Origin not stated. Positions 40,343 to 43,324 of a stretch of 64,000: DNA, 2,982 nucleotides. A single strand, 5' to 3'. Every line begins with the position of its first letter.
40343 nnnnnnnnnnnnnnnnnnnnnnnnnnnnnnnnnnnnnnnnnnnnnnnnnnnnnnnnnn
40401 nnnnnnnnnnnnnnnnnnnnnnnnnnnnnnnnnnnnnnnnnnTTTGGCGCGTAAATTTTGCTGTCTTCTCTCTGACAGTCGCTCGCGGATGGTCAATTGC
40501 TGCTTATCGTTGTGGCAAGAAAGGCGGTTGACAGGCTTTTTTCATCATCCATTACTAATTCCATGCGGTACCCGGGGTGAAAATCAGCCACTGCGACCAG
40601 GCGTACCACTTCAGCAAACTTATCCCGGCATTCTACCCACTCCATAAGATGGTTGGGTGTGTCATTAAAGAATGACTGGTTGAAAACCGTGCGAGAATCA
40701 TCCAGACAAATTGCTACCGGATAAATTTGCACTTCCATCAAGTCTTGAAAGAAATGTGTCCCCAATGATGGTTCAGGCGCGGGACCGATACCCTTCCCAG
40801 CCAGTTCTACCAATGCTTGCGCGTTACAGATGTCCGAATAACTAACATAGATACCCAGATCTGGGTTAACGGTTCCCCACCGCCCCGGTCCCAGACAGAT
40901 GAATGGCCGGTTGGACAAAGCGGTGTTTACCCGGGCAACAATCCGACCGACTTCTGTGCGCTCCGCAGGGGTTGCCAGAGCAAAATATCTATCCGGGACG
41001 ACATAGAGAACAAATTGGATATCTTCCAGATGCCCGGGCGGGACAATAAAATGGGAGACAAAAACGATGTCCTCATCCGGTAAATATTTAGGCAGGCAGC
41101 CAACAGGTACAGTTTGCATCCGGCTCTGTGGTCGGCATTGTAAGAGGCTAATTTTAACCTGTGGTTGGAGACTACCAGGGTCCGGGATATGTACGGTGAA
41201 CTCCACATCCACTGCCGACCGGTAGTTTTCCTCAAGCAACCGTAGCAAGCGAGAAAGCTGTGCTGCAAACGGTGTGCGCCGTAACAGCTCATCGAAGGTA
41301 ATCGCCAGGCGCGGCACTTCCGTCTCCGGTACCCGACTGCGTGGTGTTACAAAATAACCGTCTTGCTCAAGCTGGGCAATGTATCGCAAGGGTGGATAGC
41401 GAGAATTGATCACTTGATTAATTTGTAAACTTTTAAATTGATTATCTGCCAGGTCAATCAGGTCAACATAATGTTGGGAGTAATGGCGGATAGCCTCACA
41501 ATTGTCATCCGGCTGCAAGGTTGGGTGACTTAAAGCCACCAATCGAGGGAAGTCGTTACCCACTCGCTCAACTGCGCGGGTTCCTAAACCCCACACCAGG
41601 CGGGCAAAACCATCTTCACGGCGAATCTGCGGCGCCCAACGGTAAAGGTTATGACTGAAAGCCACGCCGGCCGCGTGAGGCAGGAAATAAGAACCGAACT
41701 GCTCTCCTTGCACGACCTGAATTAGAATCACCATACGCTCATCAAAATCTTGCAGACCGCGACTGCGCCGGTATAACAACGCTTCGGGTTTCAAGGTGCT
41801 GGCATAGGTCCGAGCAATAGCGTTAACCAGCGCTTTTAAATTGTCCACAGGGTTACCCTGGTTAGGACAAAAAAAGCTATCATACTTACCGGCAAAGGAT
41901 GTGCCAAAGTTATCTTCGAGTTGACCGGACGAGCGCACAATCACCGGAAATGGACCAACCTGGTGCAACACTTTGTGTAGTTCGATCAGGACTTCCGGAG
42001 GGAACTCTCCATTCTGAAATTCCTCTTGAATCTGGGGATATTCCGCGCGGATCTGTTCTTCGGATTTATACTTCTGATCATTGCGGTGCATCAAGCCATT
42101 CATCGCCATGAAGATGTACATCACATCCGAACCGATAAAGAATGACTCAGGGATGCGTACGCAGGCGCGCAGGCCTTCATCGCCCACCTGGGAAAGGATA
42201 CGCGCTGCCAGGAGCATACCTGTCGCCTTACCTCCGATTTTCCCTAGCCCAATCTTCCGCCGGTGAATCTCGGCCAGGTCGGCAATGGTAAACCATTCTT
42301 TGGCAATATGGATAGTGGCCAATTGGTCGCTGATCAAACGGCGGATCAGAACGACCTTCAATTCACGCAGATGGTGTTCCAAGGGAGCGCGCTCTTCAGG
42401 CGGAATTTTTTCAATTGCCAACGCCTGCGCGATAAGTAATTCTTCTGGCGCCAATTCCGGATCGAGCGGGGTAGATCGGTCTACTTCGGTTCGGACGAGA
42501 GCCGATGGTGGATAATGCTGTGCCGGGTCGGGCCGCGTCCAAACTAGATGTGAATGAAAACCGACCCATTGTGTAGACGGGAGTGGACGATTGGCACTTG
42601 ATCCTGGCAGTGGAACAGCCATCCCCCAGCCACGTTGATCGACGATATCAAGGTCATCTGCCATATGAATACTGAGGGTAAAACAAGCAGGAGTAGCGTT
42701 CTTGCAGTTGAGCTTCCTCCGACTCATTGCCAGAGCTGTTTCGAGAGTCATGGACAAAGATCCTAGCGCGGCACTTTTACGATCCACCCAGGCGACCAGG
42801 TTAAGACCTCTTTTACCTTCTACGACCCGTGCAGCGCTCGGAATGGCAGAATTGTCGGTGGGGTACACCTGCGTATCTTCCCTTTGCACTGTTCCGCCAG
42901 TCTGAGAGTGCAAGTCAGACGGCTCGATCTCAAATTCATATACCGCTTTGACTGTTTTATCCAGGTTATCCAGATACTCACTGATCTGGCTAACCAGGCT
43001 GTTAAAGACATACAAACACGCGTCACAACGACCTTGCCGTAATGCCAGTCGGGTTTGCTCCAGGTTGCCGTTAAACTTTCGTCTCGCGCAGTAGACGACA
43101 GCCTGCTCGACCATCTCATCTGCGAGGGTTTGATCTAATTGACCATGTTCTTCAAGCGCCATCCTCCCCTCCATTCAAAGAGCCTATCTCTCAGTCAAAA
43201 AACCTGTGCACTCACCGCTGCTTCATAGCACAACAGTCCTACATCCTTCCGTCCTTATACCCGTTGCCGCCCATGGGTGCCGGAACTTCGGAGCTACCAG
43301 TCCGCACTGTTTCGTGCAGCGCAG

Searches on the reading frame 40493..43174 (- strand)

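Call 34: search_protein_families(library=pfam, proteins=[window:40493-43174:-], max_evalue=0.0001)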
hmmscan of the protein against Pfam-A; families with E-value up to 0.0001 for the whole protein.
window:40493-43174:- (893 aa): 1 family
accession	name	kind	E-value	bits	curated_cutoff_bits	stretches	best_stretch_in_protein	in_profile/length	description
PF01326.24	PPDK_N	-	4.6e-52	177.8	27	1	312-687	3-313/328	Pyruvate phosphate dikinase, AMP/ATP-binding domain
